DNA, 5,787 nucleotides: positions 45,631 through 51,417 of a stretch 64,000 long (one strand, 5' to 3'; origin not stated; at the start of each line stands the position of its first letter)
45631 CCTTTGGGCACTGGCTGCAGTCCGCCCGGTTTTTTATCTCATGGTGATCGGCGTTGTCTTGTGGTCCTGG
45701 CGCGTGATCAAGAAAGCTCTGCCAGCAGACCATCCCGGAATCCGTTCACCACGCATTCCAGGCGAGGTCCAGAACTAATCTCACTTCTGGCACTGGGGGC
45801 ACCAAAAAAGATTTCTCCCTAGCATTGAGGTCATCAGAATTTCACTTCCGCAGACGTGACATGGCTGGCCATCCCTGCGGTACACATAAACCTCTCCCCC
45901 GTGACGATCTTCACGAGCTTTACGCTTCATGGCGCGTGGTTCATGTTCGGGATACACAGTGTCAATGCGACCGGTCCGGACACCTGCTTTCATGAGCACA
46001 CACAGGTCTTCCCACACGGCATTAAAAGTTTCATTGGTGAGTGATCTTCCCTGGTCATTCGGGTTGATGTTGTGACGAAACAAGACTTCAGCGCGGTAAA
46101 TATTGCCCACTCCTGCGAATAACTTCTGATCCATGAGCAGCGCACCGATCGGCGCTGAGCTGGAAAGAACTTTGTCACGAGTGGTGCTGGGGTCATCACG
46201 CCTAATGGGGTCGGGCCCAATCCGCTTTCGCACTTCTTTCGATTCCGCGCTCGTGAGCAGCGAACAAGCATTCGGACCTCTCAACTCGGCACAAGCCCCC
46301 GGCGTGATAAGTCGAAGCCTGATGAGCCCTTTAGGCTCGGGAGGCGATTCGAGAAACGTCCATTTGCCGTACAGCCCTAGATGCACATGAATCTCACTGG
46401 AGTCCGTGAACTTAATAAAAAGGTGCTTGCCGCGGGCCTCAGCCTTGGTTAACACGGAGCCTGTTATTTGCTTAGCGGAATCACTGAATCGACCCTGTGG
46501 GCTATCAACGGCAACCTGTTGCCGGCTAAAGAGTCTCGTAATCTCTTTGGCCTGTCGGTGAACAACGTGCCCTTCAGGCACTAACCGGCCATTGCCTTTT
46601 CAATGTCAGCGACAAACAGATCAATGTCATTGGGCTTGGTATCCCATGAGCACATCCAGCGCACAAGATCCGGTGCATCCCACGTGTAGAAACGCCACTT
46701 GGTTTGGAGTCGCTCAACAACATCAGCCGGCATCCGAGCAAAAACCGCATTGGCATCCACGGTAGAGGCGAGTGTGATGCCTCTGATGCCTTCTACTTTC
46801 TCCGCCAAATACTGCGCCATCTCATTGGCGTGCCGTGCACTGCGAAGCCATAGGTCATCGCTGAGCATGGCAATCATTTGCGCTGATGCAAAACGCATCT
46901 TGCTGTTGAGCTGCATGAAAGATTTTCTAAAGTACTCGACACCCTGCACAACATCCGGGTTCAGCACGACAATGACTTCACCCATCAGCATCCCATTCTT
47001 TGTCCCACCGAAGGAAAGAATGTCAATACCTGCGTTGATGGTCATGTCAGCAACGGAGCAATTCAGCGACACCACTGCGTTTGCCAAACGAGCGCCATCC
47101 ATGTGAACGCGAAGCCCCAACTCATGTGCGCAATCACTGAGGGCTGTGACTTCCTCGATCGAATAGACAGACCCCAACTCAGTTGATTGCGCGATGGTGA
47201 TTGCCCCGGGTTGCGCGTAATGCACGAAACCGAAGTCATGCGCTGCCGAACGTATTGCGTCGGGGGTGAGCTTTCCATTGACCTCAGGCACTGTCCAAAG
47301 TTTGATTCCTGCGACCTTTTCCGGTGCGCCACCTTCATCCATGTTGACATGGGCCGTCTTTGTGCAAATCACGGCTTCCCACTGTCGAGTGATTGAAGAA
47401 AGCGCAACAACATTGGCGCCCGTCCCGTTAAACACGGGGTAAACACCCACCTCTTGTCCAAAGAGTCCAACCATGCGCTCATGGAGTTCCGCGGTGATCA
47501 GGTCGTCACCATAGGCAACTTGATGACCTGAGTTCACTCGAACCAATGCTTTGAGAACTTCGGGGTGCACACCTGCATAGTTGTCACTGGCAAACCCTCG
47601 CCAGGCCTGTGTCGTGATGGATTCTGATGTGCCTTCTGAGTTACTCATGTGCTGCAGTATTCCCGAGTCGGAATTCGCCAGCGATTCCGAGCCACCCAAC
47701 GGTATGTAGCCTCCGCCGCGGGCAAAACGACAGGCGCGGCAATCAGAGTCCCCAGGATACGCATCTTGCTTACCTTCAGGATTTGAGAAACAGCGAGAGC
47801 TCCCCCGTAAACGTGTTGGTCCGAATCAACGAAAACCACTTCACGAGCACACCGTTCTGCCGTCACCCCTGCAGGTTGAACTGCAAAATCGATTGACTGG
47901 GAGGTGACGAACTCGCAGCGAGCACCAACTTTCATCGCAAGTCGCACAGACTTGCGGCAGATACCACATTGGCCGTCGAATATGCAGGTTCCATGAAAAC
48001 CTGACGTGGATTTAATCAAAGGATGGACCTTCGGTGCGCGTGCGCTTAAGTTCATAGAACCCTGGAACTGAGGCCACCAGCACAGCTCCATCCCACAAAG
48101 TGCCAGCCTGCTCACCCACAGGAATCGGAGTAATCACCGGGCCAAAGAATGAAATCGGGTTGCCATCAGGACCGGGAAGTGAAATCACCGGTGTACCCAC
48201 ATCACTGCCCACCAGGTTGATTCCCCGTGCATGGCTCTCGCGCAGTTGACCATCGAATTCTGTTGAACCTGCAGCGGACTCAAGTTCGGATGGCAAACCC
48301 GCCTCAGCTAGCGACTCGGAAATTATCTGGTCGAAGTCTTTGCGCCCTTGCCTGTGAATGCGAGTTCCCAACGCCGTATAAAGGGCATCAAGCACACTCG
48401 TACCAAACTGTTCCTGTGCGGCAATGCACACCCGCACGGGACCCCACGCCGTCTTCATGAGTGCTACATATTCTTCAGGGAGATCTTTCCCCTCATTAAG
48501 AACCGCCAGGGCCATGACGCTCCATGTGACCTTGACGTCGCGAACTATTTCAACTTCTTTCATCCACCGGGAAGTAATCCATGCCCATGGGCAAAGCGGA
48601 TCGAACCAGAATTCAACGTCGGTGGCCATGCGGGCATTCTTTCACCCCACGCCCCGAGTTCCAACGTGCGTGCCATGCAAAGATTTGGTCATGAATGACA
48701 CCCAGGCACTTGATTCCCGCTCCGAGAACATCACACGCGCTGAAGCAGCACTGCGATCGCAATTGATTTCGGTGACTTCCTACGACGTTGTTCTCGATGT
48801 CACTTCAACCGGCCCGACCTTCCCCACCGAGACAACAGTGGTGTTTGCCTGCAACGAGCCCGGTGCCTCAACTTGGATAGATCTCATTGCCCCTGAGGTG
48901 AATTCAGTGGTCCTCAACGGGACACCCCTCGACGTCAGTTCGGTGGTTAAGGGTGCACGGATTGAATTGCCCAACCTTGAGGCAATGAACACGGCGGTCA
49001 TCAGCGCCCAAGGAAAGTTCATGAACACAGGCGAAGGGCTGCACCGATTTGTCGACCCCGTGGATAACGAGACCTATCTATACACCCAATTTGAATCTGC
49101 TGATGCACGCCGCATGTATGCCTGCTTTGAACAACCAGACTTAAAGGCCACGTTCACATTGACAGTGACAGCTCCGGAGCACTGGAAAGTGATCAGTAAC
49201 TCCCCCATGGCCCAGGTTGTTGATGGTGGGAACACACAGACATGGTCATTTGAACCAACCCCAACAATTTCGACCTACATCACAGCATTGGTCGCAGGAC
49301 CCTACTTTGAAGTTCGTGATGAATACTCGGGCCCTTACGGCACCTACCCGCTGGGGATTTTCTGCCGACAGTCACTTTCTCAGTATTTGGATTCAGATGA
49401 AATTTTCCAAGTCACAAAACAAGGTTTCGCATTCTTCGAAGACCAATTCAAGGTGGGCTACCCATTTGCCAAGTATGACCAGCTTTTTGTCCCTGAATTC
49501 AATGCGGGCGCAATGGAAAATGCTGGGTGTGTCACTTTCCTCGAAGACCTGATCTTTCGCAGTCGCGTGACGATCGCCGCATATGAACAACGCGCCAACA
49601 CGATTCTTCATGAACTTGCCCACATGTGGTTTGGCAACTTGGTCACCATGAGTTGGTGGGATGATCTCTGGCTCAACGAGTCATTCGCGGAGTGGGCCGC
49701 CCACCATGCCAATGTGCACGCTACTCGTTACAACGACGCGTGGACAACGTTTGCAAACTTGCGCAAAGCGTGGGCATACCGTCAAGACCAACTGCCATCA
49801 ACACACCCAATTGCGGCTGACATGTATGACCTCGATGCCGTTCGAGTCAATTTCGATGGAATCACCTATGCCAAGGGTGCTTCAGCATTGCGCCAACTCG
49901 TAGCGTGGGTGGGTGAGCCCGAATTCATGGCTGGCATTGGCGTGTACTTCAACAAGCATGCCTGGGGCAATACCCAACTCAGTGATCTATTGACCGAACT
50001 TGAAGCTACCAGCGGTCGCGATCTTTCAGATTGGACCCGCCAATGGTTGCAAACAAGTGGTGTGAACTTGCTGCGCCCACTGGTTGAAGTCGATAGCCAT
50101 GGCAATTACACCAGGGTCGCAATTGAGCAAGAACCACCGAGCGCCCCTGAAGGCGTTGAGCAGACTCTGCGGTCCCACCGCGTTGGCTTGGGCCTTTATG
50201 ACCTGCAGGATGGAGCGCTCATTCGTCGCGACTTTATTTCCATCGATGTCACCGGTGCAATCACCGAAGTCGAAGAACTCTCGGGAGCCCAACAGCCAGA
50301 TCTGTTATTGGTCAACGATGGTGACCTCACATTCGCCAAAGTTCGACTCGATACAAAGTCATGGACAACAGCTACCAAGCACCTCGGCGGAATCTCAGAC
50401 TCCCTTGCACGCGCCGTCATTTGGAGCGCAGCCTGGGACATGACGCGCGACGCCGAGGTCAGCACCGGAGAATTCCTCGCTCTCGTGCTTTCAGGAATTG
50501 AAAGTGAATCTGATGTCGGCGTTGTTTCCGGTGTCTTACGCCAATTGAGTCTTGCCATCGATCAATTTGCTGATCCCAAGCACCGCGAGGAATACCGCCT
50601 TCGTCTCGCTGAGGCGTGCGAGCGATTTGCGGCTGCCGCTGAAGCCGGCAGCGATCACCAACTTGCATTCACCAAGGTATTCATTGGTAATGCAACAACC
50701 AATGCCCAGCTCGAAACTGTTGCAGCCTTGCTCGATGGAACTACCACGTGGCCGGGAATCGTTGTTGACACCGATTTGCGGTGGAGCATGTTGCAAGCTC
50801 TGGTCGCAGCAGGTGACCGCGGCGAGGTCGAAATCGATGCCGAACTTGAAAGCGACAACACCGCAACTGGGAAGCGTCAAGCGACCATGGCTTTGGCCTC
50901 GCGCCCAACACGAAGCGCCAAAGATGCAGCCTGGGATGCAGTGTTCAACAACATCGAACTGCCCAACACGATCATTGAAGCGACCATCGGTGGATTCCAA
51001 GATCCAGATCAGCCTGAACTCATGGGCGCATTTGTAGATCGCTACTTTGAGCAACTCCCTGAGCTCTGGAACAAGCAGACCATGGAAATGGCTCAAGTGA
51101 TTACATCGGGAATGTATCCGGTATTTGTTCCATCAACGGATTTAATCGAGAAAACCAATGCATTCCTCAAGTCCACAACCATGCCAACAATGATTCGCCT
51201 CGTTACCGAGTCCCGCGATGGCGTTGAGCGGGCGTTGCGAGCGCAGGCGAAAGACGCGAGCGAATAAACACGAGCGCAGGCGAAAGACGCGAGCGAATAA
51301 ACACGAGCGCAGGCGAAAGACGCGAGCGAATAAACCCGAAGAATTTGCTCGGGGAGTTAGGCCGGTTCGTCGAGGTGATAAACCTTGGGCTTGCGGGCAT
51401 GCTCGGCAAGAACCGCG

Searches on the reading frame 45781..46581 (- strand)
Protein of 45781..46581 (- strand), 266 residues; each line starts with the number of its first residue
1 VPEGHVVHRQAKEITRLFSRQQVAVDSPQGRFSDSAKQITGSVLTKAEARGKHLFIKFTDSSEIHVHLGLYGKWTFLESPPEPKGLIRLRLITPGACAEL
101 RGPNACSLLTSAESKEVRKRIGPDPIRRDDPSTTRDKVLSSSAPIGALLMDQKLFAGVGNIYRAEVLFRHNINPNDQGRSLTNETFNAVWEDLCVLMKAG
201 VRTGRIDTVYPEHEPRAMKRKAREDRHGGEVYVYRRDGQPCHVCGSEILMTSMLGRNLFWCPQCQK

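Call 36: search_protein_families(library=pfam, proteins=[window:45781-46581:-], max_evalue=0.0001)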
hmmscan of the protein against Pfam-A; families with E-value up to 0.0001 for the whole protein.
window:45781-46581:- (266 aa): 3 families
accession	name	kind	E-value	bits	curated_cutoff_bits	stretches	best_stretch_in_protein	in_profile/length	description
PF06831.19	H2TH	-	3.7e-20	72.2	34.7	1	121-206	1-87/93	Formamidopyrimidine-DNA glycosylase H2TH domain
PF01149.29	Fapy_DNA_glyco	-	5.5e-11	43.6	25.5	1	1-92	1-99/117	Formamidopyrimidine-DNA glycosylase N-terminal domain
PF06827.20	zf-FPG_IleRS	-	2.7e-08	33.9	21.3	1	238-266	1-29/30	Zinc finger found in FPG and IleRS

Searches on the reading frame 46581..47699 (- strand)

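Call 36: search_protein_families(library=pfam, proteins=[window:46581-47699:-], max_evalue=0.0001)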
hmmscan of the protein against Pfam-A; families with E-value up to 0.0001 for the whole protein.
window:46581-47699:- (372 aa): 1 family
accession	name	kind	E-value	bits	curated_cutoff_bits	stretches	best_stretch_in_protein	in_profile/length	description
PF01212.27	Beta_elim_lyase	-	2.9e-54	184.8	27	1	36-322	2-284/288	Beta-eliminating lyase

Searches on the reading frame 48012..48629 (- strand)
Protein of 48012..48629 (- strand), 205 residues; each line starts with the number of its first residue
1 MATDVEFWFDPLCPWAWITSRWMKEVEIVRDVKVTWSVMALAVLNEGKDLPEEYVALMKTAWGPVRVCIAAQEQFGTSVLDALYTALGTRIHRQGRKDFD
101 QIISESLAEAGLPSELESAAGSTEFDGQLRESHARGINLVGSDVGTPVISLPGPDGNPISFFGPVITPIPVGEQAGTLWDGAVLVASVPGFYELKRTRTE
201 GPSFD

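Call 36: search_protein_families(library=pfam, proteins=[window:48012-48629:-], max_evalue=0.0001)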
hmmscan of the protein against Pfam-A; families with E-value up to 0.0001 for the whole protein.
window:48012-48629:- (205 aa): 2 families
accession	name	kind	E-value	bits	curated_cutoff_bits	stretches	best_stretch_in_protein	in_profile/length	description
PF22234.2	Rv2466c-like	-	1e-83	280.4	27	1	12-196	1-180/180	Mycothiol-dependent nitroreductase Rv2466c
PF01323.26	DSBA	-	8.2e-07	29.4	25.6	1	5-139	2-162/191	DSBA-like thioredoxin domain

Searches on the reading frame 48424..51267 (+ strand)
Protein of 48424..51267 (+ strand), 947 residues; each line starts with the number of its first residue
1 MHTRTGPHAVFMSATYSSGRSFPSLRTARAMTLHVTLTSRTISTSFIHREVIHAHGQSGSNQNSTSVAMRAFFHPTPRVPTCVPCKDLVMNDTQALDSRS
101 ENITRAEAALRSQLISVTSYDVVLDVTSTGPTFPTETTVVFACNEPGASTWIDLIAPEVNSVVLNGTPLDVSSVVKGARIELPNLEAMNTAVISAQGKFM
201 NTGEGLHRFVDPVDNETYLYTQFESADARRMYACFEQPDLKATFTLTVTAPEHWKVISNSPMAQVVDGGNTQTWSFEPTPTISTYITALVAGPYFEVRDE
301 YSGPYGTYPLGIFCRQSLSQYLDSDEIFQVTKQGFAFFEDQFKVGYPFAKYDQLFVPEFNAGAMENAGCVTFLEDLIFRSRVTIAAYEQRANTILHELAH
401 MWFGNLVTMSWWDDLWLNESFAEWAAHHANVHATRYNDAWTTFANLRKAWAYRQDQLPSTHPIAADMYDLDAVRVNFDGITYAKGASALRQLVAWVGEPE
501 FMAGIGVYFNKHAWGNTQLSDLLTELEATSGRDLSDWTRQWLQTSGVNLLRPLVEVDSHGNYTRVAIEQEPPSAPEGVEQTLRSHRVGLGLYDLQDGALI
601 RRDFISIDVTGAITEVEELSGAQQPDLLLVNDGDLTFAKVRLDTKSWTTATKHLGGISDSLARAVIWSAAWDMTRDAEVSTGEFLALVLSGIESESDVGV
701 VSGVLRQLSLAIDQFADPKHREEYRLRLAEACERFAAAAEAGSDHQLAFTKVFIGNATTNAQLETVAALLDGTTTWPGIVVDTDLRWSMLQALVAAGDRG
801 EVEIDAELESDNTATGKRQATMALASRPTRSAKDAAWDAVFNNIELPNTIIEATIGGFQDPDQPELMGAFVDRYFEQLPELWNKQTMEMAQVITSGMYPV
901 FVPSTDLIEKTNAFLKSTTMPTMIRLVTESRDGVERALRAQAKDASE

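Call 36: search_protein_families(library=pfam, proteins=[window:48424-51267:+], max_evalue=0.0001)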
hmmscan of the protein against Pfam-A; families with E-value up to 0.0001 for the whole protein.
window:48424-51267:+ (947 aa): 3 families
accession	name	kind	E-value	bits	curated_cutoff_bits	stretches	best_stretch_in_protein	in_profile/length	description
PF01433.26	Peptidase_M1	-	3.2e-57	194.1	27.7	1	329-541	4-218/218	Peptidase family M1 domain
PF11838.14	ERAP1_C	-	3.4e-56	191.4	38.2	1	628-936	2-318/318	ERAP1-like C-terminal domain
PF17900.6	Peptidase_M1_N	-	6.5e-19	69.2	25.8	1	119-286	4-186/186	Peptidase M1 N-terminal domain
